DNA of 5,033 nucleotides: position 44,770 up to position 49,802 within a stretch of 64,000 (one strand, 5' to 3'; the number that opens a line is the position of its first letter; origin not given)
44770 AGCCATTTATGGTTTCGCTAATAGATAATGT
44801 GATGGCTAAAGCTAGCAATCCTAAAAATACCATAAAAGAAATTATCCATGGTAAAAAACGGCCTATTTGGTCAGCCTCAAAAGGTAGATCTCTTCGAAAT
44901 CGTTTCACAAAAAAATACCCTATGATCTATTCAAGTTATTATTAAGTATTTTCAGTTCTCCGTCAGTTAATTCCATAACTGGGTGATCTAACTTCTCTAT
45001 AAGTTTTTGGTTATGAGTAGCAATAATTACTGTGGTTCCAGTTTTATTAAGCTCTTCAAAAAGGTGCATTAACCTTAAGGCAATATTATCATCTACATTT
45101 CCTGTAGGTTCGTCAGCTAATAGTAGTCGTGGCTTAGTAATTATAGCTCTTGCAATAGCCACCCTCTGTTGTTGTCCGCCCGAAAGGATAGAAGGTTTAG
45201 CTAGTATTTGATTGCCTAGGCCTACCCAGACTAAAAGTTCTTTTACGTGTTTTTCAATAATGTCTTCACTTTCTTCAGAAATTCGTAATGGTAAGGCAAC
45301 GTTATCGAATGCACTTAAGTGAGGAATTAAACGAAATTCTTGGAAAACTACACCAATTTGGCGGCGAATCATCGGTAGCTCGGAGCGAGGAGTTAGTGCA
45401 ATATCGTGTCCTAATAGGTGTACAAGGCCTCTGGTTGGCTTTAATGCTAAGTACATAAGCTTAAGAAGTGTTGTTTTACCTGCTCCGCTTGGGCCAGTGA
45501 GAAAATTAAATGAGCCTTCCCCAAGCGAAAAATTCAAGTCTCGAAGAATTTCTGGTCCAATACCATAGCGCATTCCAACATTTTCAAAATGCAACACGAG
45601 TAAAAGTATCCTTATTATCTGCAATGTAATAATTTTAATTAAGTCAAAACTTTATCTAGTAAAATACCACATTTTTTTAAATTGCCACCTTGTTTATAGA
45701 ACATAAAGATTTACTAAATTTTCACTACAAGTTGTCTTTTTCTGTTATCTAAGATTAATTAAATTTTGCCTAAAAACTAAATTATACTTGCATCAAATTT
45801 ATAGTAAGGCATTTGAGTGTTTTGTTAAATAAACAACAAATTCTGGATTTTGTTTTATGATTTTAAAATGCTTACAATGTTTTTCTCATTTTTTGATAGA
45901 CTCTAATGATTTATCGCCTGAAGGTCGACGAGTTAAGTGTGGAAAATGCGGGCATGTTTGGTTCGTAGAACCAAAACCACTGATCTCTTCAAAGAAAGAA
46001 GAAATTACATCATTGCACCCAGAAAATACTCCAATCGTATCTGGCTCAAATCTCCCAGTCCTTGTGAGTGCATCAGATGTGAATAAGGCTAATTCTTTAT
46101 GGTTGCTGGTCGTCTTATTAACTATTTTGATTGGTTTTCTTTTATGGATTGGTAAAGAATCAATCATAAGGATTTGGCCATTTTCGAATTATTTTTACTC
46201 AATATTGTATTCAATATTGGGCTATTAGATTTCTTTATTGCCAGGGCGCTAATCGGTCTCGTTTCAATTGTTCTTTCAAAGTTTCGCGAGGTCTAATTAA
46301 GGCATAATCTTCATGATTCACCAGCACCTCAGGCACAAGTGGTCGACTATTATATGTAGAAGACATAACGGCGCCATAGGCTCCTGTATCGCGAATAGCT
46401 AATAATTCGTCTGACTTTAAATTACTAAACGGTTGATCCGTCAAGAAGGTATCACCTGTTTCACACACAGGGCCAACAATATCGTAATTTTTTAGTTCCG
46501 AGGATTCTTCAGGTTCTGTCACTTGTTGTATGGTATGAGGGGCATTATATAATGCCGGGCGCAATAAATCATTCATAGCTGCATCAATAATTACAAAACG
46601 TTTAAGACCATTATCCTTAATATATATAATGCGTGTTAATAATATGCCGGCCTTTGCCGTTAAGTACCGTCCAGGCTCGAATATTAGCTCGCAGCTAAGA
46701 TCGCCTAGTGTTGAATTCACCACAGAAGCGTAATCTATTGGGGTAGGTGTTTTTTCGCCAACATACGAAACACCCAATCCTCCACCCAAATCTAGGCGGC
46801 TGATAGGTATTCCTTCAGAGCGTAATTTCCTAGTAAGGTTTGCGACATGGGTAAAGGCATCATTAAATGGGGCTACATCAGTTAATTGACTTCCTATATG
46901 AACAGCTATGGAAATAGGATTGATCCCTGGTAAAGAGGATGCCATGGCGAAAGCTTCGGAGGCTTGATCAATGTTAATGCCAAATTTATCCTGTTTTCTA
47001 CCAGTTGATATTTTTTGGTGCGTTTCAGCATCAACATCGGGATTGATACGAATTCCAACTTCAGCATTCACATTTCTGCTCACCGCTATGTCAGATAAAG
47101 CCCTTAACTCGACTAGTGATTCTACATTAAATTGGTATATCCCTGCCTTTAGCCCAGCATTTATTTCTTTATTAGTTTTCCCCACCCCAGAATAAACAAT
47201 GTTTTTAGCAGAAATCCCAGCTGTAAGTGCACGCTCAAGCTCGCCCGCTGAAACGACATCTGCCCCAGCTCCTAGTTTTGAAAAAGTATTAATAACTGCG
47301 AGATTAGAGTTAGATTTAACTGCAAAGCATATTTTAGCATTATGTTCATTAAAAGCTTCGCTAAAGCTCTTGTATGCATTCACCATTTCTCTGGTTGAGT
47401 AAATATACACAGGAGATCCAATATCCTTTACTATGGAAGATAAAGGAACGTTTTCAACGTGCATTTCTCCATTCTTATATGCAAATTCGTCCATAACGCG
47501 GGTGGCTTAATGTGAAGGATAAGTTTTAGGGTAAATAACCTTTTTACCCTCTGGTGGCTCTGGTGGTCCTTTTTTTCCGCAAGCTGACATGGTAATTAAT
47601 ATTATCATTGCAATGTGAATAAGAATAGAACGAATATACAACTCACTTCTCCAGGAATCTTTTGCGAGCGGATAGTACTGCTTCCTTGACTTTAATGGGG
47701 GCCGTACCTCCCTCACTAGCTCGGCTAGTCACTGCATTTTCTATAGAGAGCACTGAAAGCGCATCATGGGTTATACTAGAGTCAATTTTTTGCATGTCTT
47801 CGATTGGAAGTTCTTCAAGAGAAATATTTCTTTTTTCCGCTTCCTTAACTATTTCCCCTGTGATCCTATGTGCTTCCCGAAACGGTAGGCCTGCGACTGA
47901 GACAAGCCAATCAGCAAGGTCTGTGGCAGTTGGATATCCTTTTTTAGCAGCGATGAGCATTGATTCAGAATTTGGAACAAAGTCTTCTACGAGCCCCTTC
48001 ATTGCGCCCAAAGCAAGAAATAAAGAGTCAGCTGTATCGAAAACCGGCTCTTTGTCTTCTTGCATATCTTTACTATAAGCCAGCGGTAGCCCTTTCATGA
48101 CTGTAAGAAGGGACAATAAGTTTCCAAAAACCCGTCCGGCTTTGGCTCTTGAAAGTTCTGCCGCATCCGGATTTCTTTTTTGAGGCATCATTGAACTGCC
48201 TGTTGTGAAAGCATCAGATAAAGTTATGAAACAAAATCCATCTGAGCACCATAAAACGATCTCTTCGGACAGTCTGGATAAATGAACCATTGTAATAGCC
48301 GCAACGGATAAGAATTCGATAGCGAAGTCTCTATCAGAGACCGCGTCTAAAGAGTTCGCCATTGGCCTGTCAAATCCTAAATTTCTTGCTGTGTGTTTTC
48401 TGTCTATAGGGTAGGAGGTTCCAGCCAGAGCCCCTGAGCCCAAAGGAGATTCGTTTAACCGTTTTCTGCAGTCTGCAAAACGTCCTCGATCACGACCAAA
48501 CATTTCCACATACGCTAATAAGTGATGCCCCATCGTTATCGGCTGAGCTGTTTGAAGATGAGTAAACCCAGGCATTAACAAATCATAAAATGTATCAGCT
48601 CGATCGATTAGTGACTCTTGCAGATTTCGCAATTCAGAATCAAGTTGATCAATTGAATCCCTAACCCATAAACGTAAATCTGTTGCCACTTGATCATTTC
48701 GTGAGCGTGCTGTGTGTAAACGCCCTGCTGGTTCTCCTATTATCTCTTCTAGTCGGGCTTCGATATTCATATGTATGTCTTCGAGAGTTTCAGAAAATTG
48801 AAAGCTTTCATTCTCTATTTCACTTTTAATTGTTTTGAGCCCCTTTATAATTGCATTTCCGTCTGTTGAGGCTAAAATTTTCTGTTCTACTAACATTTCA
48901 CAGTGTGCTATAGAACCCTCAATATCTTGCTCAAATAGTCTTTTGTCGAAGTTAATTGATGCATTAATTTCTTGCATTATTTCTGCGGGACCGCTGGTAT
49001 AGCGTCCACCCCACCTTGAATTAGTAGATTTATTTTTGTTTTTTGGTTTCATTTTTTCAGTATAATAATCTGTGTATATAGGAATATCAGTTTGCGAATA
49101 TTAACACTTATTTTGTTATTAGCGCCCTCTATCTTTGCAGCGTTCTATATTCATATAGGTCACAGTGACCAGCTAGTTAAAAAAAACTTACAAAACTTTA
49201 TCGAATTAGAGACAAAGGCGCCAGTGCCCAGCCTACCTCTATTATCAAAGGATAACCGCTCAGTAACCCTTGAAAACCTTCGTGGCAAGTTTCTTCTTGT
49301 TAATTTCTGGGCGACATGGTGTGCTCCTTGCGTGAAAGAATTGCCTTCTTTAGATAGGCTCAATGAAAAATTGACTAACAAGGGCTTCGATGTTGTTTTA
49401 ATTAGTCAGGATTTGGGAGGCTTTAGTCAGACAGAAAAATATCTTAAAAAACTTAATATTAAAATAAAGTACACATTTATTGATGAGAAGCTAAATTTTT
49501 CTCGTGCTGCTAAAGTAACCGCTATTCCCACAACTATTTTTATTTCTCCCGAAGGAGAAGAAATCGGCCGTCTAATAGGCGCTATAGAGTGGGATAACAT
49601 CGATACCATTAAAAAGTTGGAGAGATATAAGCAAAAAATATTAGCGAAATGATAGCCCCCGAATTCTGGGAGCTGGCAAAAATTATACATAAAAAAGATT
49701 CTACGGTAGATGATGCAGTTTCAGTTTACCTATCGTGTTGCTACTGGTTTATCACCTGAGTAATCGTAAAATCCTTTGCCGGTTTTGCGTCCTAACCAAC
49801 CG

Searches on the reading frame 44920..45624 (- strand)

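Call 51: search_protein_families(library=pfam, proteins=[window:44920-45624:-], max_evalue=0.00001)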
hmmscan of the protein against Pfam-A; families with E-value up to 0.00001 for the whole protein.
window:44920-45624:- (234 aa): 2 families
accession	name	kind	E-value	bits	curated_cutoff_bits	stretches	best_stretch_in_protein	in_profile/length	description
PF00005.33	ABC_tran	-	5.3e-34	118.2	25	1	27-174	1-136/137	ABC transporter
PF13304.12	AAA_21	-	1.1e-09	39.3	27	0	114-209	205-303/304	AAA domain, putative AbiEii toxin, Type IV TA system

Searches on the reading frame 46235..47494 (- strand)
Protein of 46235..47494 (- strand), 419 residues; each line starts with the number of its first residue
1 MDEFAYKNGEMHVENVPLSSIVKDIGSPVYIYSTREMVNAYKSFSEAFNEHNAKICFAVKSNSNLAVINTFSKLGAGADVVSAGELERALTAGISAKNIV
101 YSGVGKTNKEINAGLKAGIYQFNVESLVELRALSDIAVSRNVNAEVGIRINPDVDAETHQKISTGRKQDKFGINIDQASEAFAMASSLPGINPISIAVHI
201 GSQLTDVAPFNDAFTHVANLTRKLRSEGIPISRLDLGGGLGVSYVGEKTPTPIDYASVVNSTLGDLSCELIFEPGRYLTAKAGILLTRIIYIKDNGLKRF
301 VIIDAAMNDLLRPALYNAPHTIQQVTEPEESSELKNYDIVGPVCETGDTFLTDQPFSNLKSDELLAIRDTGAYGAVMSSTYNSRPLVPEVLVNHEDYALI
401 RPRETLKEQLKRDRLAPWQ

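Call 51: search_protein_families(library=pfam, proteins=[window:46235-47494:-], max_evalue=0.00001)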
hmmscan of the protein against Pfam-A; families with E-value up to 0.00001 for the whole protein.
window:46235-47494:- (419 aa): 3 families
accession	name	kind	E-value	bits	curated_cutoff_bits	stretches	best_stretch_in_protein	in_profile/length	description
PF02784.22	Orn_Arg_deC_N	-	2.7e-59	200.9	23.4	1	36-280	3-247/247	Pyridoxal-dependent decarboxylase, pyridoxal binding domain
PF00278.28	Orn_DAP_Arg_deC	-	9.6e-25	87.1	23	1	102-371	5-95/95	Pyridoxal-dependent decarboxylase, C-terminal sheet domain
PF01168.26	Ala_racemase_N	-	2.4e-08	34.4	24.1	1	42-234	11-191/220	Alanine racemase, N-terminal domain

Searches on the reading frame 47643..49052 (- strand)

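Call 51: search_protein_families(library=pfam, proteins=[window:47643-49052:-], max_evalue=0.00001)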
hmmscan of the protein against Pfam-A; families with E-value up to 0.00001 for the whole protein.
window:47643-49052:- (469 aa): 2 families
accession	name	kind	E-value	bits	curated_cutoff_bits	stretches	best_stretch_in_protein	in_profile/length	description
PF00206.25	Lyase_1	-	7.3e-77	259.3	27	1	16-310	1-312/312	Lyase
PF14698.11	ASL_C2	-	3.6e-24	85.4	27.3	1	375-441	3-68/69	Argininosuccinate lyase C-terminal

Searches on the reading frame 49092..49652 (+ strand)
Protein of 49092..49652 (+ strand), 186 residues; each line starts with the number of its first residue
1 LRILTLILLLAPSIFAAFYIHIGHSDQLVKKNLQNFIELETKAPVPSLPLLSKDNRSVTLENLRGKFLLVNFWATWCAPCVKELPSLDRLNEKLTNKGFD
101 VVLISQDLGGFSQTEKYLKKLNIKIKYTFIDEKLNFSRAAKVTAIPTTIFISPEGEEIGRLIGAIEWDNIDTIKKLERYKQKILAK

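Call 51: search_protein_families(library=pfam, proteins=[window:49092-49652:+], max_evalue=0.00001)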
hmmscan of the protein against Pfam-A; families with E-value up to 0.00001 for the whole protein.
window:49092-49652:+ (186 aa): 5 families
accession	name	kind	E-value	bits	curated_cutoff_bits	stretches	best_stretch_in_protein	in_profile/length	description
PF08534.16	Redoxin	-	7.5e-20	71.7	26.6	1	41-159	4-130/148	Redoxin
PF00578.27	AhpC-TSA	-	5.6e-16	59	26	1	44-155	4-119/124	AhpC/TSA family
PF13905.12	Thioredoxin_8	-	1e-12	48.6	27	1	65-156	1-93/94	Thioredoxin-like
PF00085.26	Thioredoxin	-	2.8e-09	37.3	23.5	1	64-105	17-55/103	Thioredoxin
PF13098.12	Thioredoxin_2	-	3.2e-07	31.1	27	1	64-169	4-99/104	Thioredoxin-like domain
